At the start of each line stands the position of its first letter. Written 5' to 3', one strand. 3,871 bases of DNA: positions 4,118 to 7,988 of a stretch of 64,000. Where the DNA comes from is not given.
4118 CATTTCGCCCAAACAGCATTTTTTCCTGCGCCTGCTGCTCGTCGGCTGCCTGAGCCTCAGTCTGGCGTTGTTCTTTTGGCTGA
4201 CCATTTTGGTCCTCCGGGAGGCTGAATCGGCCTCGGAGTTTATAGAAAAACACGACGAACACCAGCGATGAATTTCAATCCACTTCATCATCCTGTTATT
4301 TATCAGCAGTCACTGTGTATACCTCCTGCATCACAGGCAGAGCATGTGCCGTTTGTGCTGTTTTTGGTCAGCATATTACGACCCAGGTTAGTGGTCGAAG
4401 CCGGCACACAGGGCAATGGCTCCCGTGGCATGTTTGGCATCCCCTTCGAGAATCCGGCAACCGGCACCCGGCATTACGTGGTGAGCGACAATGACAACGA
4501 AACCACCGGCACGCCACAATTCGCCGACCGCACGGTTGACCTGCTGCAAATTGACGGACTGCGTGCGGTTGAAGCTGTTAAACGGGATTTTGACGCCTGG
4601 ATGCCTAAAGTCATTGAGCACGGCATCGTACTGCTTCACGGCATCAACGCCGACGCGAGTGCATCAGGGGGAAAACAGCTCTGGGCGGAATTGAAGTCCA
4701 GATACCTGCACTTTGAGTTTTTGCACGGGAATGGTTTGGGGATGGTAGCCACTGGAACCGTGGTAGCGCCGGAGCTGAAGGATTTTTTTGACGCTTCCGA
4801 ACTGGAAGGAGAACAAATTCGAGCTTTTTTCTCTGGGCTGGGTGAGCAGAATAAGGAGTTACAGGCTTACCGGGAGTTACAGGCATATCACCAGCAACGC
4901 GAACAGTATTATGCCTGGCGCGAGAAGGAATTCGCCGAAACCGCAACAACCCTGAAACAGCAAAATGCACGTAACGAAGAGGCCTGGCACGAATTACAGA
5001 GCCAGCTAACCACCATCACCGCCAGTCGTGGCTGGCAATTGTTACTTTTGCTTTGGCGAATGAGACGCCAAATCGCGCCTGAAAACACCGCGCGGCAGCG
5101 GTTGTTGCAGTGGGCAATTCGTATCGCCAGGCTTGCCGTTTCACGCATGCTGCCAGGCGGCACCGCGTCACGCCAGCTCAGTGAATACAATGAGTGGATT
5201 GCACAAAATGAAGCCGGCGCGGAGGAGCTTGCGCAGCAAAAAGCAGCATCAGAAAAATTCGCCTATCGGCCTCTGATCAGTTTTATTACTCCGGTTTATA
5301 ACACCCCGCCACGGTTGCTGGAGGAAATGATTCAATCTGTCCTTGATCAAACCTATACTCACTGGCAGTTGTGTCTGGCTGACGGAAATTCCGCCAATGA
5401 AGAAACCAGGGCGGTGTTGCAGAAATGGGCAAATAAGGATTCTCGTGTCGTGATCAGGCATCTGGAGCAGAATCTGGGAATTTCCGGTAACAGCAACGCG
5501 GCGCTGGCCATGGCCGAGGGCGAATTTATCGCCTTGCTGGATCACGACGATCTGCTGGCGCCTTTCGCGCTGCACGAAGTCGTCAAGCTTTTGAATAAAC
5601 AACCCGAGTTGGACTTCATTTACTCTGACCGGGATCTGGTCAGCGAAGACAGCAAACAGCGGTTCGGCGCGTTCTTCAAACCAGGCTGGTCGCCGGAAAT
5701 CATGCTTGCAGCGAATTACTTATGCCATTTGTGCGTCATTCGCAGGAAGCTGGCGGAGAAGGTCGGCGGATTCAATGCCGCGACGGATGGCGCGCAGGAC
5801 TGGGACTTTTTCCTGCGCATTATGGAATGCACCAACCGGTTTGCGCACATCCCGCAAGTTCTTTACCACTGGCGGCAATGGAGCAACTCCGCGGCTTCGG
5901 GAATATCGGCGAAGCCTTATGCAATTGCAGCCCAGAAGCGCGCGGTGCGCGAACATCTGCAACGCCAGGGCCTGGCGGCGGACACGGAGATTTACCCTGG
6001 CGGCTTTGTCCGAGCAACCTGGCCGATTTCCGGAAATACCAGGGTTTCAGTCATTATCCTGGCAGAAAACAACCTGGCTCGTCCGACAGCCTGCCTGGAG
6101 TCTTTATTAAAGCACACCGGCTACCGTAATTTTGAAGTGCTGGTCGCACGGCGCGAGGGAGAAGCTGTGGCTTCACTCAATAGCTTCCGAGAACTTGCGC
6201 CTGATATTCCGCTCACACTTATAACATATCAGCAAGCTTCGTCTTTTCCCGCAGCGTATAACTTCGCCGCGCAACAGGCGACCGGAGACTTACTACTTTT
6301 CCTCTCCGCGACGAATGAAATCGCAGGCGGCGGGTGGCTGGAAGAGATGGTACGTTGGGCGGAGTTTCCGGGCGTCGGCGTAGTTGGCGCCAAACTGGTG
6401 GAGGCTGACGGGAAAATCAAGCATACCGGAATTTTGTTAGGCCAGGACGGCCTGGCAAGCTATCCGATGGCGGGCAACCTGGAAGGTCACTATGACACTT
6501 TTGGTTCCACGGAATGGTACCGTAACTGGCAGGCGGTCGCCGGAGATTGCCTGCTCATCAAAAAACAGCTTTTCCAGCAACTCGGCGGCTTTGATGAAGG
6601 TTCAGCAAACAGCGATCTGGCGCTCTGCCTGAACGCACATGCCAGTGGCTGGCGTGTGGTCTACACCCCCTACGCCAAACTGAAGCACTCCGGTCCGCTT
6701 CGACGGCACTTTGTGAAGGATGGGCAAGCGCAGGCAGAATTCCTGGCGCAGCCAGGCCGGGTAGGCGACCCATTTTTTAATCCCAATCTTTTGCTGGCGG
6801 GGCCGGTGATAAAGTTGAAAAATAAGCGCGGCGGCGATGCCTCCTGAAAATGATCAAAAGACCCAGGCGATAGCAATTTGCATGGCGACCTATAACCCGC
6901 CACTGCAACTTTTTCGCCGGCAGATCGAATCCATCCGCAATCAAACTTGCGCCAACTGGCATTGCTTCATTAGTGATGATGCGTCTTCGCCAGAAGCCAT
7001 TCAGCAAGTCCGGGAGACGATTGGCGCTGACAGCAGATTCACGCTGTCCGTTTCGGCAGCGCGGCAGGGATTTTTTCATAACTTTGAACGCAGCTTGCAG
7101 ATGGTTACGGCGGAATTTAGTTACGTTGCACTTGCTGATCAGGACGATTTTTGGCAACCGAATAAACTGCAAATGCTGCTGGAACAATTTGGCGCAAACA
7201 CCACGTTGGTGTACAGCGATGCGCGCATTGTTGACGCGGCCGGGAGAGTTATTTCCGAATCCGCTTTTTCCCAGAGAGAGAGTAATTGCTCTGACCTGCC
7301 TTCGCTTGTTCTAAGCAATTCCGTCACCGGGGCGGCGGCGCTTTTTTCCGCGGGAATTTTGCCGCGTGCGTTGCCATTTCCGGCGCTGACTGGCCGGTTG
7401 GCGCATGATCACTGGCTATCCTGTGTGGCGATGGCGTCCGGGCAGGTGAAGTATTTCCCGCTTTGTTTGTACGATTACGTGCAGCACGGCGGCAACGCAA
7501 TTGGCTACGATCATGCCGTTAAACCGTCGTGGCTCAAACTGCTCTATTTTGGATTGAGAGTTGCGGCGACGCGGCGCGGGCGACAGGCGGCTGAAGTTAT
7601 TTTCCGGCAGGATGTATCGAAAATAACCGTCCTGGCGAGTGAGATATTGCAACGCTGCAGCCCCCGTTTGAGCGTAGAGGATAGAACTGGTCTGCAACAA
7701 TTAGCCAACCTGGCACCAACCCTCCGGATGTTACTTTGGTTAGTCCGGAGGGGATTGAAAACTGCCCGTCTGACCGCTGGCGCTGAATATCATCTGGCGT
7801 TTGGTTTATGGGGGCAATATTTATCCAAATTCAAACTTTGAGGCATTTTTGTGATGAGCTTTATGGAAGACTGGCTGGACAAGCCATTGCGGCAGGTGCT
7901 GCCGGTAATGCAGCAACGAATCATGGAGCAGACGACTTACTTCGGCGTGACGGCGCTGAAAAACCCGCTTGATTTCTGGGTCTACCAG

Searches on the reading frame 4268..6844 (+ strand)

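Call 57: search_protein_families(library=pfam, proteins=[window:4268-6844:+], max_evalue=0.0001)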
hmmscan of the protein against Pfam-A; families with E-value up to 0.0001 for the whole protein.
window:4268-6844:+ (859 aa): 5 families
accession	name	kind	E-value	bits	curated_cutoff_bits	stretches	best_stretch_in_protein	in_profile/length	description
PF00535.33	Glycos_transf_2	-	1.6e-38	132.7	23.3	2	338-497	1-165/168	Glycosyl transferase family 2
PF13641.12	Glyco_tranf_2_3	-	3.1e-21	76.9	27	2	592-808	2-212/230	Glycosyltransferase like family 2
PF10111.15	Glyco_tranf_2_2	-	4.3e-13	49.8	27.3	1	340-546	3-228/276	Glycosyltransferase like family 2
PF13632.12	Glyco_trans_2_3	-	2e-09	38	27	0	757-811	72-127/198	Glycosyl transferase family group 2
PF13578.12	Methyltransf_24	-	1.3e-07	32.9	26.3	1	79-124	58-103/105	Methyltransferase domain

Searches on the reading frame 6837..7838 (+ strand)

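Call 57: search_protein_families(library=pfam, proteins=[window:6837-7838:+], max_evalue=0.0001)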
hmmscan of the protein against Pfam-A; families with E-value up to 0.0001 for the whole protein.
window:6837-7838:+ (334 aa): 1 family
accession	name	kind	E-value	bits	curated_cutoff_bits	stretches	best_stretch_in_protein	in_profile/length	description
PF00535.33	Glycos_transf_2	-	1.8e-15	57.8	23.3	1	14-131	2-116/168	Glycosyl transferase family 2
